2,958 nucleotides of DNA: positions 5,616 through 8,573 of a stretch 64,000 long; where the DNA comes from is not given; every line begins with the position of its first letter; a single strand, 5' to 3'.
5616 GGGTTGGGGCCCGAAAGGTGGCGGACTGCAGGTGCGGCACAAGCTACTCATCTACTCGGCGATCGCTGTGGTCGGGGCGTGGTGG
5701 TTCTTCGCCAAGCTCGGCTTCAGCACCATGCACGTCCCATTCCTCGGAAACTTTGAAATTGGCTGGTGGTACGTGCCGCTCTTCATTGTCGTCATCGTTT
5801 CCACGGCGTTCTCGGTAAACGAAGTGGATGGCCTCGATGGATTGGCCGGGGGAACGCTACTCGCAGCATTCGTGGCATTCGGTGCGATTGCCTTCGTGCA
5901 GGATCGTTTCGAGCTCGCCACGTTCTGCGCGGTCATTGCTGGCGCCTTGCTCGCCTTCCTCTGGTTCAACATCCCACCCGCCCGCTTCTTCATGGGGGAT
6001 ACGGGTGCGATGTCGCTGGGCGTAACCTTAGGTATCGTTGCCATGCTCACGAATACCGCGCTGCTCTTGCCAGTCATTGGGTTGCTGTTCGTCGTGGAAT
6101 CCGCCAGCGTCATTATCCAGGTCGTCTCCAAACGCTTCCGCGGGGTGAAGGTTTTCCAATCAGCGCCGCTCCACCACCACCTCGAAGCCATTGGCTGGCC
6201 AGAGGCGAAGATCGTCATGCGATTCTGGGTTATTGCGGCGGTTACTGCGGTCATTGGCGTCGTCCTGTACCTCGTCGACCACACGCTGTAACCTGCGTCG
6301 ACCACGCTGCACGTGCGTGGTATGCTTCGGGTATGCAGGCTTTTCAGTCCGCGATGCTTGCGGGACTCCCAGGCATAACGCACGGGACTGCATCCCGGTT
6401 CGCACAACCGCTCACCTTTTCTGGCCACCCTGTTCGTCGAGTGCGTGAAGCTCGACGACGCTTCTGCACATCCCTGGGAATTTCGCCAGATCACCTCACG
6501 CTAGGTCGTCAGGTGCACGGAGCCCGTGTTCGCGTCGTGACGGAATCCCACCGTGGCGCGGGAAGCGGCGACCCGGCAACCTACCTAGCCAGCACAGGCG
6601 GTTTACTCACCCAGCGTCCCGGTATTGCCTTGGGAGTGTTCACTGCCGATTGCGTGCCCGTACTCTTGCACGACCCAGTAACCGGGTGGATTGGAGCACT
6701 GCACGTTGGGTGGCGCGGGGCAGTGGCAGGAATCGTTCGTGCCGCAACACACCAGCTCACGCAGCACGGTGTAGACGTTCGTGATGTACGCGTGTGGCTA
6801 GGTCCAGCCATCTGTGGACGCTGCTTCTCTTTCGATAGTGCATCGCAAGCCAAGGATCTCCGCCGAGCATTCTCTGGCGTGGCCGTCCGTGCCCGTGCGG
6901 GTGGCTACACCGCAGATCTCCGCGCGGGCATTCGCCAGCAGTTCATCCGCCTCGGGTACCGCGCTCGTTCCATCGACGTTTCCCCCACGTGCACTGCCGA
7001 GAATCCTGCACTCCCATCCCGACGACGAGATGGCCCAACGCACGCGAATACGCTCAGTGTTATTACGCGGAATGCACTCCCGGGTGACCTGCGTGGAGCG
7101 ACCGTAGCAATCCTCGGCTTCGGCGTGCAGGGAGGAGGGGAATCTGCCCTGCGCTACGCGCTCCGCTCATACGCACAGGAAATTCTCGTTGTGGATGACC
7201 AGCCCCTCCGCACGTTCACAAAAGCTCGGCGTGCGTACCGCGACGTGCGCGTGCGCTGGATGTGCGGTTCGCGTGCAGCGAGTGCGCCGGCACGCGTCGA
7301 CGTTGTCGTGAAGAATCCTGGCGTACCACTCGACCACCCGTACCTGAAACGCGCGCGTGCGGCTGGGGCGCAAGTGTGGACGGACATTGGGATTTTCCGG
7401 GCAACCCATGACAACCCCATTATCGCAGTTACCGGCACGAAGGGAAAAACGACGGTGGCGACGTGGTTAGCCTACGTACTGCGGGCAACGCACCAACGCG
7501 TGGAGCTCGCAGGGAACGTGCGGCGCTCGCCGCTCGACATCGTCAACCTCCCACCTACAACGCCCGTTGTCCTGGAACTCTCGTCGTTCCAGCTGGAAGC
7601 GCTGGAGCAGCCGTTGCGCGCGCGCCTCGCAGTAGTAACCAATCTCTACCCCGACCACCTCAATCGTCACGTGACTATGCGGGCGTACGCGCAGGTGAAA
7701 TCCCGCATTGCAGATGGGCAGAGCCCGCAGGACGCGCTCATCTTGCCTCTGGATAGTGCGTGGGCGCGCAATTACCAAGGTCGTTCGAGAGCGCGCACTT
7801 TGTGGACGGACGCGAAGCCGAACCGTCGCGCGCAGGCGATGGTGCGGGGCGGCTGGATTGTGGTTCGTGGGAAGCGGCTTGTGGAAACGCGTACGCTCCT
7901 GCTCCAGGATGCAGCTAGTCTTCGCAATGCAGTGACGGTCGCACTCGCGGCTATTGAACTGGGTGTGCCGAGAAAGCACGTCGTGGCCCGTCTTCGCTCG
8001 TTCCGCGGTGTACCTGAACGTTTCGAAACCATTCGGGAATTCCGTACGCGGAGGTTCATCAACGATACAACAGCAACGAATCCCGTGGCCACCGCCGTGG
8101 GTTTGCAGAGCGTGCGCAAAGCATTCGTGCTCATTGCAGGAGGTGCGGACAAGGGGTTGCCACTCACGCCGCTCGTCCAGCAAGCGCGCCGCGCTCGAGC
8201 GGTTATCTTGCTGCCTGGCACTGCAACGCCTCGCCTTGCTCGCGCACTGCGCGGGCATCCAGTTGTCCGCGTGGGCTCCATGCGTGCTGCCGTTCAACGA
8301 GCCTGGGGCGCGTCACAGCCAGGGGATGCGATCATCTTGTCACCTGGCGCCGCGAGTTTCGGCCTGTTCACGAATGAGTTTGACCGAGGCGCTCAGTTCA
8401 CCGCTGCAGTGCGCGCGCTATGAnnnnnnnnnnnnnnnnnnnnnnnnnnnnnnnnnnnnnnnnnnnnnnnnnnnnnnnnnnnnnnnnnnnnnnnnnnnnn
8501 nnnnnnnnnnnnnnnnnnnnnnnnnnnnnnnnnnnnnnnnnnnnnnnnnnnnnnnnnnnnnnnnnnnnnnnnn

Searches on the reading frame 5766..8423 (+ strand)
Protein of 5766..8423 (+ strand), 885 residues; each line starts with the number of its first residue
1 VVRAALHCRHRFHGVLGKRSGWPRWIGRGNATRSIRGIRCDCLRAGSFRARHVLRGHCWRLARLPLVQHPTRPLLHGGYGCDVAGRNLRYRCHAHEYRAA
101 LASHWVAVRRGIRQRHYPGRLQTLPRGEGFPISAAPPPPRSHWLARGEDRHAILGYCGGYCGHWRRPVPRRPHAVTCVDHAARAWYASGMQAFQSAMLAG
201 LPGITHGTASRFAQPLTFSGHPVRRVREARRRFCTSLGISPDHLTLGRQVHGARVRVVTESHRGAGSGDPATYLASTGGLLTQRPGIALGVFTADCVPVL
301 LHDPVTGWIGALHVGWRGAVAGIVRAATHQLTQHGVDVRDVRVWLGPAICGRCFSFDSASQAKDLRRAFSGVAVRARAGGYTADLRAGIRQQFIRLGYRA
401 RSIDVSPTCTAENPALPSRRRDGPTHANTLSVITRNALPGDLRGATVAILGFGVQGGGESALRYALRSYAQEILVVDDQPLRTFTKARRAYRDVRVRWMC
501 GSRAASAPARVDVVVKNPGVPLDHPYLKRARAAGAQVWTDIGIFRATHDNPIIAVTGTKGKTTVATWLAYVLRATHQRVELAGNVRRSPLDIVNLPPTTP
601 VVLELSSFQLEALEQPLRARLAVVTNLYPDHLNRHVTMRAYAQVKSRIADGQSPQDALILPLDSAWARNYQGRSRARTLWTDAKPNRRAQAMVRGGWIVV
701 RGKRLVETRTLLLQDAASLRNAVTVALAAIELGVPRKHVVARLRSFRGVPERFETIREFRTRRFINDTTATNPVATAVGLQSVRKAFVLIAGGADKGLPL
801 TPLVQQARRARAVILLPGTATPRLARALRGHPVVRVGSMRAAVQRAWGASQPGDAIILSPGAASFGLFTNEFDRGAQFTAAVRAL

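Call 18: search_protein_families(library=pfam, proteins=[window:5766-8423:+], max_evalue=0.0001)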
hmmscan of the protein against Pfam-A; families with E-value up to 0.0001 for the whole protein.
window:5766-8423:+ (885 aa): 4 families
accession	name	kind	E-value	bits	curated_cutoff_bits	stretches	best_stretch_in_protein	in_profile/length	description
PF02578.20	Cu-oxidase_4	-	1.9e-49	168.7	22.9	1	224-432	26-236/238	Multi-copper polyphenol oxidoreductase laccase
PF08245.18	Mur_ligase_M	-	1.3e-18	68.1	24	1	555-676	1-137/200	Mur ligase middle domain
PF02875.26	Mur_ligase_C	-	8.2e-09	36.8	28.4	1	752-860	2-125/127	Mur ligase, glutamate ligase domain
PF21799.2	MurD-like_N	-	2.7e-06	28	27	1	446-537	2-86/88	Mur ligase MurD-like, N-terminal domain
